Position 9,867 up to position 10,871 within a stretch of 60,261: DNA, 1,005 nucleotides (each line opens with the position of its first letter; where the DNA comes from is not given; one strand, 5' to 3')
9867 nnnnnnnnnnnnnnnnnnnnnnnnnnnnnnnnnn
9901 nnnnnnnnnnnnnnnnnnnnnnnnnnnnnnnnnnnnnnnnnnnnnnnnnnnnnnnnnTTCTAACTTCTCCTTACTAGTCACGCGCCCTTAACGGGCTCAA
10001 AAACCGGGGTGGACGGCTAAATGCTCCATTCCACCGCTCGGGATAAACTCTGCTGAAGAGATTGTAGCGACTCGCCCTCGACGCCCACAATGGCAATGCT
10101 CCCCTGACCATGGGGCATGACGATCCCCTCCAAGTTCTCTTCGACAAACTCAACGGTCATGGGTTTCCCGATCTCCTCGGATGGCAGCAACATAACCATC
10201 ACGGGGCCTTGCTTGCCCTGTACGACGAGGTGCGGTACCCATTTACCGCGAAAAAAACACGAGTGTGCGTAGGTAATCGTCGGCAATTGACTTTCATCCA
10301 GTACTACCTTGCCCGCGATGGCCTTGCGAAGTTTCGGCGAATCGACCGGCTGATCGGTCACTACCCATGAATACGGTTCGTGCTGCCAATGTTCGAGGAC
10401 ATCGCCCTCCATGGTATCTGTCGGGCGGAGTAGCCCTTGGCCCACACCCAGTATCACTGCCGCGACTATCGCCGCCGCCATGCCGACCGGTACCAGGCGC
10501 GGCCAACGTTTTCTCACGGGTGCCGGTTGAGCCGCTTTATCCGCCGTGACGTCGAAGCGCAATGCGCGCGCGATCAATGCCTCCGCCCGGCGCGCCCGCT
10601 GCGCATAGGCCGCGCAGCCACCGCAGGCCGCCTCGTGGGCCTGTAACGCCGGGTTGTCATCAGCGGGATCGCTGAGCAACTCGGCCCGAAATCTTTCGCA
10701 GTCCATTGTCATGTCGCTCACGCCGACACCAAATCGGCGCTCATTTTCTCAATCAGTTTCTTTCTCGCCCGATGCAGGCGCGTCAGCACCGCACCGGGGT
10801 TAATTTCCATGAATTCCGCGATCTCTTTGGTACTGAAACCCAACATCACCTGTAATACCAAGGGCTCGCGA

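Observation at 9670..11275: ECF sigma/anti-sigma operon ending in an HvfA/EGKCG-type Cys-repeat peptide, with no DUF692/DUF2063 maturation genes nearby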

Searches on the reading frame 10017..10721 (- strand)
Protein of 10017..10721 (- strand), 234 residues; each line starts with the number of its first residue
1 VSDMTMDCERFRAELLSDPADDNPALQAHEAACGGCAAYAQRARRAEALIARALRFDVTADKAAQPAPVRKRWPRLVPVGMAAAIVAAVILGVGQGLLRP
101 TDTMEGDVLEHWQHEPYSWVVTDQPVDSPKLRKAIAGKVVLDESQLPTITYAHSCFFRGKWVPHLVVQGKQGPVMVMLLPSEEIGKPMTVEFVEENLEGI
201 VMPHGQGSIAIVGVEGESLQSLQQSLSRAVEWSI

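Call 3: search_protein_families(library=ncbifam, proteins=[window:10017-10721:-], max_evalue=1)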
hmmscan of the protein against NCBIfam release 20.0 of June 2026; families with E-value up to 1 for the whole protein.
window:10017-10721:- (234 aa): 1 family
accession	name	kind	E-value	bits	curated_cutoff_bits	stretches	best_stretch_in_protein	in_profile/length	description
NF052375.1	antisigma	equivalog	0.0022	18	100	1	44-122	52-130/217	anti-sigma factor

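Call 4: search_protein_families(library=pfam, proteins=[window:10017-10721:-], max_evalue=1)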
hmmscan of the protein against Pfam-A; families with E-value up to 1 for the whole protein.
window:10017-10721:- (234 aa): 1 family
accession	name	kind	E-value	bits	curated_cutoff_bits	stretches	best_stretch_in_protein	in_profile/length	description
PF11859.13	DUF3379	-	5.4e-26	91.8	33.2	1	6-229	1-231/232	Protein of unknown function (DUF3379)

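Call 24: find_homologous_proteins(query=window:10017-10721:-, max_evalue=0.001)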
Query window:10017-10721:- (234 aa): 26 proteins with E <= 0.001 among 1615 candidates.
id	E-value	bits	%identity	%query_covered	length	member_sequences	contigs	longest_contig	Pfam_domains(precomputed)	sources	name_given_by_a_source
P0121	6.5e-149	512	100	98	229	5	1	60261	PF11859.14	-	-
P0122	2.9e-108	379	74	98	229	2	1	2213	PF11859.14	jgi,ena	-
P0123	3.4e-104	365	71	99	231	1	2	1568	PF11859.14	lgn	-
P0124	1.0e-92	328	66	98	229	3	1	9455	PF11859.14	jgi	jgi:hypothetical protein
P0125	8.5e-92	325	63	98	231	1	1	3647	PF11859.14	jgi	jgi:hypothetical protein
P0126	3.5e-91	323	62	97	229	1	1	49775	PF11859.14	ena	-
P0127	4.1e-90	319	63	97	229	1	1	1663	PF11859.14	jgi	-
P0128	4.7e-90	319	63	97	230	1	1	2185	PF11859.14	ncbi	-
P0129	3.5e-88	313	62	97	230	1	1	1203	PF11859.14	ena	-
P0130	1.4e-57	213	45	98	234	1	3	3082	PF11859.14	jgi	jgi:hypothetical protein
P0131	2.0e-55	206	45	98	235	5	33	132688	PF11859.14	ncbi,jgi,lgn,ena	ncbi:MAG TPA: DUF3379 family protein [Gammaproteobacteria bacterium]|jgi:hypothetical protein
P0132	4.4e-54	202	44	98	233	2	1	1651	PF11859.14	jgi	jgi:Protein of unknown function (DUF3379)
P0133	5.6e-54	201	46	98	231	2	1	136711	PF11859.14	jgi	jgi:hypothetical protein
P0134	1.9e-53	199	44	98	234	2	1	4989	PF11859.14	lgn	-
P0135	5.1e-53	198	45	98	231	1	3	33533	PF11859.14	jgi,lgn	jgi:hypothetical protein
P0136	5.1e-52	195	44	98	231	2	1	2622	PF11859.14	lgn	-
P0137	5.5e-52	195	44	98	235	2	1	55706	PF11859.14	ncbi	-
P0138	3.6e-51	192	43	98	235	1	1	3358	PF11859.14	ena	-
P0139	1.6e-49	187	41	98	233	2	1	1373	PF11859.14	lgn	-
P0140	2.1e-49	186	42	98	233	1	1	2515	PF11859.14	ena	-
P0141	1.9e-46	177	40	98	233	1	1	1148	PF11859.14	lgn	-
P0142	4.1e-39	153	38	98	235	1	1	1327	PF11859.14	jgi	jgi:hypothetical protein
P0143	5.7e-39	152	39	98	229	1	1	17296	PF11859.14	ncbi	-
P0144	4.2e-38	149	36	98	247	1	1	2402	PF11859.14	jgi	-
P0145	1.7e-29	121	42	71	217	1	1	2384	PF11859.14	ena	-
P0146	4.5e-25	107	35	97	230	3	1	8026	PF11859.14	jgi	jgi:hypothetical protein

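Call 29: find_related_loci(query=A2, collection=genome_contigs, flank=10000)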
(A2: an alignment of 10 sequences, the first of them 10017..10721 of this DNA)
Query A2 (234 aa) in genome_contigs; peptide patterns used: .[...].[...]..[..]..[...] (x = any residue, [..] = any of these).
132 stretches matched a pattern; 75 encode a relative of the query (tblastn E <= 1e-3); 75 distinct loci.
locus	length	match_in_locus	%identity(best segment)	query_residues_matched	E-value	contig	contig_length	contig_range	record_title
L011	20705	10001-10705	45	6-234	2e-49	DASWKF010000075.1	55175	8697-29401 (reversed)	MAG TPA_asm: Gammaproteobacteria bacterium isolate SMAG_U2915 k141_3152555, whole genome shotgun sequence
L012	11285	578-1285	35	5-233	4e-43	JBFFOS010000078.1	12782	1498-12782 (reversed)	MAG: Woeseiaceae bacterium isolate Mix_mud19.2022.05.21 k141_1503460_length_12782_cov_15.2096, whole genome shotgun sequ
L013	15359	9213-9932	34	5-232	1e-39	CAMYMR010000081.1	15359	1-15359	MAG: uncultured Woeseiaceae bacterium isolate ES_Gamma_084 genome assembly, contig: scaffold_3401, whole genome shotgun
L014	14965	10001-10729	32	6-234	2e-39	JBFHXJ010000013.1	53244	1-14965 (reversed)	MAG: Woeseiaceae bacterium isolate Mix_sand09.2021.07.Z.53 k141_3252424_length_53244_cov_14.4711, whole genome shotgun s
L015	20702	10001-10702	35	4-233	4e-39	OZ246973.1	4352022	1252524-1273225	MAG: Woeseiaceae bacterium isolate b23f494e-b508-4bf2-85c1-ed8b7ae4e92f genome assembly, chromosome: 1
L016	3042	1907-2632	34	5-234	7e-39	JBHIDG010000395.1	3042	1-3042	MAG: Woeseia sp. isolate Baj_3_bin.14 NODE_13980_length_3042_cov_5.107131, whole genome shotgun sequence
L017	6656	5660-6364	36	6-233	3e-38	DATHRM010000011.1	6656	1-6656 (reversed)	MAG TPA_asm: Woeseiaceae bacterium isolate SMAG_U16025 k141_484824, whole genome shotgun sequence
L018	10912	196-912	35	6-232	5e-38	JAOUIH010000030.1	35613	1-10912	MAG: Gammaproteobacteria bacterium isolate 4_1_Oct_SF_Bin22 4_1_Oct_SF_Bin22_scaffold_289_c1, whole genome shotgun seque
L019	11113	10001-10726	32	5-234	7e-38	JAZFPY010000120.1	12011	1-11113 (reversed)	MAG: Woeseiaceae bacterium isolate MT2bin.17 MT2bin.17_120, whole genome shotgun sequence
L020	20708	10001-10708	33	5-233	2e-37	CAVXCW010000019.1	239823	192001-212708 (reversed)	MAG: uncultured Gammaproteobacteria bacterium isolate MFD03551.bin.1.18 genome assembly, contig: contig_2907, whole geno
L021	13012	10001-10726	33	5-234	6e-37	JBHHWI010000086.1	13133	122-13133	MAG: Woeseia sp. isolate S.2_sp3_bin.3 NODE_676_length_13133_cov_12.688408, whole genome shotgun sequence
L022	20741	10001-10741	31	2-234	1e-36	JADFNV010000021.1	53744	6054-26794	MAG: Proteobacteria bacterium isolate B65T1B8 B65T1B8_NODE798, whole genome shotgun sequence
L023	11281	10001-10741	33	2-234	3e-36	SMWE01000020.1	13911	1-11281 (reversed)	MAG: Gammaproteobacteria bacterium isolate N075bin63 k141_282497, whole genome shotgun sequence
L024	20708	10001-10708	38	7-234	3e-38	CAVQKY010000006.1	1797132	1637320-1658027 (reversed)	MAG: uncultured proteobacterium isolate MFD02840.bin.1.268 genome assembly, contig: contig_77337, whole genome shotgun s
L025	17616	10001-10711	35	2-233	2e-35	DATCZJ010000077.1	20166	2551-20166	MAG TPA_asm: Woeseiaceae bacterium isolate SMAG_U67 k141_792010, whole genome shotgun sequence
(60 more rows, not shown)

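Call 43: search_solved_structures(query=A1, max_evalue=10)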
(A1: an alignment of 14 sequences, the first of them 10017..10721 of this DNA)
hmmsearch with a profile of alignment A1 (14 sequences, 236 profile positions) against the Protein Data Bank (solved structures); distinct sequences matched with E-value up to 10: 4.
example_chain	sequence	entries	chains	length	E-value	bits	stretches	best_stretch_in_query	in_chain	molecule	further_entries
1jbi_A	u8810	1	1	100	1.6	11.7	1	148-186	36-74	cochlin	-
7uni_A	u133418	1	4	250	1.6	11.6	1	71-143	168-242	SP2-ZnPPaM designed chlorophyll dimer protein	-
7unh_A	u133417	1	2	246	1.8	11.5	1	69-143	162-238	SP2 designed chlorophyll dimer protein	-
8sjh_A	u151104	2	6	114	2.1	11.3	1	36-116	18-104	Topoisomerase 1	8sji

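Call 51: find_encoding_contigs(protein=P0126, flank=10000, max_places=2)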
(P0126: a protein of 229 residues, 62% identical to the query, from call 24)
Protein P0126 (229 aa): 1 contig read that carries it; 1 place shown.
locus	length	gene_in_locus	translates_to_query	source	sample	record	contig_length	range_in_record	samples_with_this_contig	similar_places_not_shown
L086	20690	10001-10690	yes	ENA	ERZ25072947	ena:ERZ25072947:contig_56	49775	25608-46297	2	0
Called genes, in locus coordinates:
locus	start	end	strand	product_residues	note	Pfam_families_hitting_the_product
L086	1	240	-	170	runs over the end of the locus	PF01694:Rhomboid, PF08551:DUF1751 (faint)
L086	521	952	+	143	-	PF01957:NfeD (weak)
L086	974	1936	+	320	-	PF01145:Band_7, PF16200:Band_7_C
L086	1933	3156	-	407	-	PF00144:Beta-lactamase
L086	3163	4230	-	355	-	PF28239:Npun_R2479 (faint)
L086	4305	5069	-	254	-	PF03372:Exo_endo_phos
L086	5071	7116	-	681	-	PF19310:TOP_N, PF01432:Peptidase_M3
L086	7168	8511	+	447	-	PF00890:FAD_binding_2 (faint), PF01134:GIDA (faint), PF07992:Pyr_redox_2, PF12831:FAD_oxidored (weak), PF13450:NAD_binding_8 (weak), PF13738:Pyr_redox_3, PF00070:Pyr_redox, PF02852:Pyr_redox_dim, +1 more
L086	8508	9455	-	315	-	PF08501:Shikimate_dh_N, PF01488:Shikimate_DH, PF18317:SDH_C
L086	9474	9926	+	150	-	PF04542:Sigma70_r2, PF22029:PhyR_sigma2 (weak), PF08281:Sigma70_r4_2 (weak)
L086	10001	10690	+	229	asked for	PF11859:DUF3379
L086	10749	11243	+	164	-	-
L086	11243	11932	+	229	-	PF03352:Adenine_glyco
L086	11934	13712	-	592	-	PF02225:PA, PF00082:Peptidase_S8, PF17766:fn3_6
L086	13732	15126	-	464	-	PF05922:Inhibitor_I9 (weak), PF00082:Peptidase_S8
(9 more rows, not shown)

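Call 52: find_encoding_contigs(protein=P0133, flank=10000, max_places=2)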
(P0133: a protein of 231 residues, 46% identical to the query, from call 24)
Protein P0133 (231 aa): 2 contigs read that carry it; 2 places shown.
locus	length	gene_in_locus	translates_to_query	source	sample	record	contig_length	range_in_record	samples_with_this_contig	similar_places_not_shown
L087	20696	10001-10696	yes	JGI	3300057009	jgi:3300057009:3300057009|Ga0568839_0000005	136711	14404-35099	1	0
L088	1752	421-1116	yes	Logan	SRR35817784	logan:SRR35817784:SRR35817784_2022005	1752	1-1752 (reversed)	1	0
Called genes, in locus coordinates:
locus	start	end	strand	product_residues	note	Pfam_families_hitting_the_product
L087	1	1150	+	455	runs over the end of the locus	PF00483:NTP_transferase, PF01128:IspD (weak), PF12804:NTP_transf_3, PF00132:Hexapep (weak), PF25084:LbH_EIF2B (weak), PF25087:GMPPB_C (weak), PF00132:Hexapep, PF14602:Hexapep_2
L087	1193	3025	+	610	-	PF13522:GATase_6, PF13537:GATase_7, PF01380:SIS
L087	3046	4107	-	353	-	PF28239:Npun_R2479 (faint)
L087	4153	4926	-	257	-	PF03372:Exo_endo_phos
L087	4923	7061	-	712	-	PF19310:TOP_N, PF01432:Peptidase_M3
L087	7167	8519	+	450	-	PF01134:GIDA (faint), PF01262:AlaDh_PNT_C (faint), PF03486:HI0933_like (faint), PF07992:Pyr_redox_2, PF12831:FAD_oxidored (weak), PF13738:Pyr_redox_3, PF00070:Pyr_redox, PF02852:Pyr_redox_dim, +1 more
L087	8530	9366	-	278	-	PF08501:Shikimate_dh_N, PF01488:Shikimate_DH, PF18317:SDH_C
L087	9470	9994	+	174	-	PF04542:Sigma70_r2, PF08281:Sigma70_r4_2, PF04545:Sigma70_r4 (weak)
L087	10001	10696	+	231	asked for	PF11859:DUF3379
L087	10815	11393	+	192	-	PF03352:Adenine_glyco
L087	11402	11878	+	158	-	PF02566:OsmC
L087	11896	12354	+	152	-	PF00583:Acetyltransf_1, PF13673:Acetyltransf_10, PF13508:Acetyltransf_7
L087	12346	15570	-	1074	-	PF05922:Inhibitor_I9, PF00082:Peptidase_S8, PF02225:PA, PF17766:fn3_6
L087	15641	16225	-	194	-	PF01300:Sua5_yciO_yrdC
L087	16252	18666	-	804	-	PF01751:Toprim, PF01131:Topoisom_bac, PF13368:Toprim_C_rpt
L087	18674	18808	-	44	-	-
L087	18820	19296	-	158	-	PF04361:DUF494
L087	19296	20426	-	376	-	PF02481:DNA_processg_A, PF17782:WHD_DprA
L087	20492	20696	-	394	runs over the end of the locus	PF01476:LysM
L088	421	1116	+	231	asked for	PF11859:DUF3379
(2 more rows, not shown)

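Call 56: predict_structure(alignment_id=A3)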
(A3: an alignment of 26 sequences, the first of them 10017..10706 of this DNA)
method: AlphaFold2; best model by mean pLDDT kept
length: 229 residues; sequences in the alignment: 26
mean_pLDDT: 81.4   pTM: 0.57
mean pLDDT of the five models: 81.4, 79.2, 77.6, 77.3, 73.9
residues with pLDDT >= 90: 121; 70-90: 60; 50-70: 12; < 50: 36
segments of 3 or more residues with pLDDT < 50: 63-96
pLDDT, mean of each block of 10 residues (from residue 1): 93 87 96 91 74 56 44 43 45 51 85 91 93 91 95 92 94 92 86 93 94 93 91
secondary structure, 60 per line:
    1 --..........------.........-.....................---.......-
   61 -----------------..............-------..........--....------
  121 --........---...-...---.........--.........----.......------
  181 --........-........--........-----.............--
elements in order: H3-12 H19-27 H29-49 H53-59 H78-91 H99-108 H111-114 H123-130 E134-136 E144-152 E155-163 E168-174 E183-187 E192-199 E202-209 H215-224 E225-227

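Call 59: fold_search(model_id=the predicted structure, library=pdb)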
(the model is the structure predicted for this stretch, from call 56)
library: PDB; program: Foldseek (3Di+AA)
matches with E <= 10: 714; with E <= 0.001: 0
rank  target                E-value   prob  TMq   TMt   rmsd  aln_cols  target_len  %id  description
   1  6jau_A                1.1e-01  0.98  0.31  0.25   3.1        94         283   11  The complex structure of Pseudomonas aeruginosa MucA/MucB. (released 2020-01-29)
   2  2vu4                  1.3e-01  0.10  0.13  0.18  10.9       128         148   10  Structure of PsbP protein from Spinacia oleracea at 1.98 A resolution (released 2009-07-21)
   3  2qim                  1.9e-01  0.09  0.12  0.17  10.9       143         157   12  Crystal Structure of Pathogenesis-related Protein LlPR-10.2B from yellow lupine in complex with Cytokinin (released 2008-04-29)
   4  3dxc_A                2.0e-01  0.23  0.12  0.20   8.6        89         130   11  Crystal structure of the intracellular domain of human APP in complex with Fe65-PTB2 (released 2008-09-16)
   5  5mxw                  2.0e-01  0.09  0.12  0.17  11.0       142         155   12  Crystal structure of yellow lupin LLPR-10.2B protein in complex with melatonin and trans-zeatin. (released 2018-04-18)
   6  3wa5_B                2.1e-01  0.30  0.23  0.36   7.8       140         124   13  Crystal Structure of type VI peptidoglycan muramidase effector Tse3 in complex with its cognate immunity protein Tsi3 (released 2013-10-02)
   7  7jwd_B                2.3e-01  0.28  0.17  0.24   6.2        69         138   13  Cellular retinol-binding protein 2 (CRBP2) in complex with 2-linoleoylglycerol (released 2021-03-10)
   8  6bth_B                2.7e-01  0.25  0.17  0.25   6.2        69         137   13  Crystal structure of human cellular retinol binding protein 2 (CRBP2) in complex with 2-arachidonoylglycerol (2-AG) (released 2018-12-12)
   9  6ka2_D                2.7e-01  0.08  0.13  0.17  15.1       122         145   11  Crystal structure of a Thebaine synthase from Papaver somniferum in complex with TBN (released 2020-06-24)
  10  3m4w_A                2.8e-01  0.90  0.27  0.22   3.3        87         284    9  Structural basis for the negative regulation of bacterial stress response by RseB (released 2010-05-05)
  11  8aei_A                2.8e-01  0.07  0.12  0.17  14.1       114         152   11  X-ray structure of Canis familiaris Odorant Binding Protein 2 bound to citronellal (released 2023-08-16)
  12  2v42_A                3.2e-01  0.87  0.29  0.24   3.8        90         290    7  Crystal structure of RseB: a sensor for periplasmic stress response in E. coli (released 2007-08-28)
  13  4luq_C                3.4e-01  0.33  0.25  0.40   6.0       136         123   10  Crystal structure of virulence effector Tse3 in complex with neutralizer Tsi3 (released 2013-09-18)
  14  7jvy_B                3.4e-01  0.21  0.17  0.24   6.2        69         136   13  Cellular retinol-binding protein 2 (CRBP2) in complex with 2-arachidonylglyceryl ether (released 2021-03-10)
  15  8qsz_H                3.4e-01  0.20  0.18  0.29   8.1       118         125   12  Structure of s. pombe RNA polymerase II in complex with DSIF and Rat1/Rai1 (released 2024-10-23)
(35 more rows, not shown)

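Call 66: search_protein_representatives(alignment_id=A3)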
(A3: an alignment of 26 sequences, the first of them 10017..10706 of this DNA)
Query: 26 sequences, 231 profile positions. Proteins with E-value up to 0.001 (for the whole library): 1889; up to 1e-10: 1202; up to 1e-30: 319. The best 150 are listed.
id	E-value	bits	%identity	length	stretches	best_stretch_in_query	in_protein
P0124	4.9e-95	334.1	-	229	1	1-231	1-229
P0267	1.6e-90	319.3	-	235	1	1-231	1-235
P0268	4.7e-84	298.1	-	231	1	1-231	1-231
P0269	1.8e-79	283.1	-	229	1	1-231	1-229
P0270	2.0e-79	283.0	-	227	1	1-231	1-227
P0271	2.8e-77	276.0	-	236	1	1-231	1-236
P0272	2.8e-75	269.4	-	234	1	1-231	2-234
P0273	2.3e-73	263.2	-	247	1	1-231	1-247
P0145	3.4e-71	256.1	-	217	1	1-179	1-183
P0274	1.2e-70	254.3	-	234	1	1-231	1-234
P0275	1.0e-68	247.9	-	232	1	2-230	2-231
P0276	1.6e-68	247.3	-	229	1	1-231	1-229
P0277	7.6e-68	245.1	-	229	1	1-231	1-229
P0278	1.9e-67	243.8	-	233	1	1-231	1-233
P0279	1.9e-65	237.3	-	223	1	11-231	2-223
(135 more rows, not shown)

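Call 72: find_related_loci(query=A5, collection=metagenome_contigs, flank=8000)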
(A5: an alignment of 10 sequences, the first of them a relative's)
Query A5 (235 aa) in metagenome_contigs; peptide patterns used: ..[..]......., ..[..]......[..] (x = any residue, [..] = any of these).
600 stretches matched a pattern (row limit reached: there are more); 560 encode a relative of the query (tblastn E <= 1e-3); the best 80 are kept; 80 distinct loci.
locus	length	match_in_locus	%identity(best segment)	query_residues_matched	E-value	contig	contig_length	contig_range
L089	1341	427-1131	86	1-235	3e-145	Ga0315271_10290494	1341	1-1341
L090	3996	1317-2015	78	1-233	7e-123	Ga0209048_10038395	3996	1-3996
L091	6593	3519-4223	73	1-235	7e-117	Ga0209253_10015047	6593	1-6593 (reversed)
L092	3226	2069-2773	71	1-235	1e-115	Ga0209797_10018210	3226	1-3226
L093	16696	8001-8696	69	1-233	2e-97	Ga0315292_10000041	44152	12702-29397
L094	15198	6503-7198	69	1-233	2e-97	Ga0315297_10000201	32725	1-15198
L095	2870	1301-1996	68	1-233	1e-96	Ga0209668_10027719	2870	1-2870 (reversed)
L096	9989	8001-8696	61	1-233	4e-89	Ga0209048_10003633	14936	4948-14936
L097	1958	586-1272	61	1-233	3e-91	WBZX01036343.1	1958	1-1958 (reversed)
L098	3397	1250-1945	61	1-233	3e-88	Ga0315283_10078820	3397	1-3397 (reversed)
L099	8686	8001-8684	56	1-233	1e-78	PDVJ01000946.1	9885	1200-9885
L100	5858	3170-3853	56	1-233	2e-76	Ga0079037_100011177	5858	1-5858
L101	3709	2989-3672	56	1-233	2e-76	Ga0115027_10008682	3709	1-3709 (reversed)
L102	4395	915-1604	55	1-234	2e-74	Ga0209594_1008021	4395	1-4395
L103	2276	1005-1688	54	1-233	2e-75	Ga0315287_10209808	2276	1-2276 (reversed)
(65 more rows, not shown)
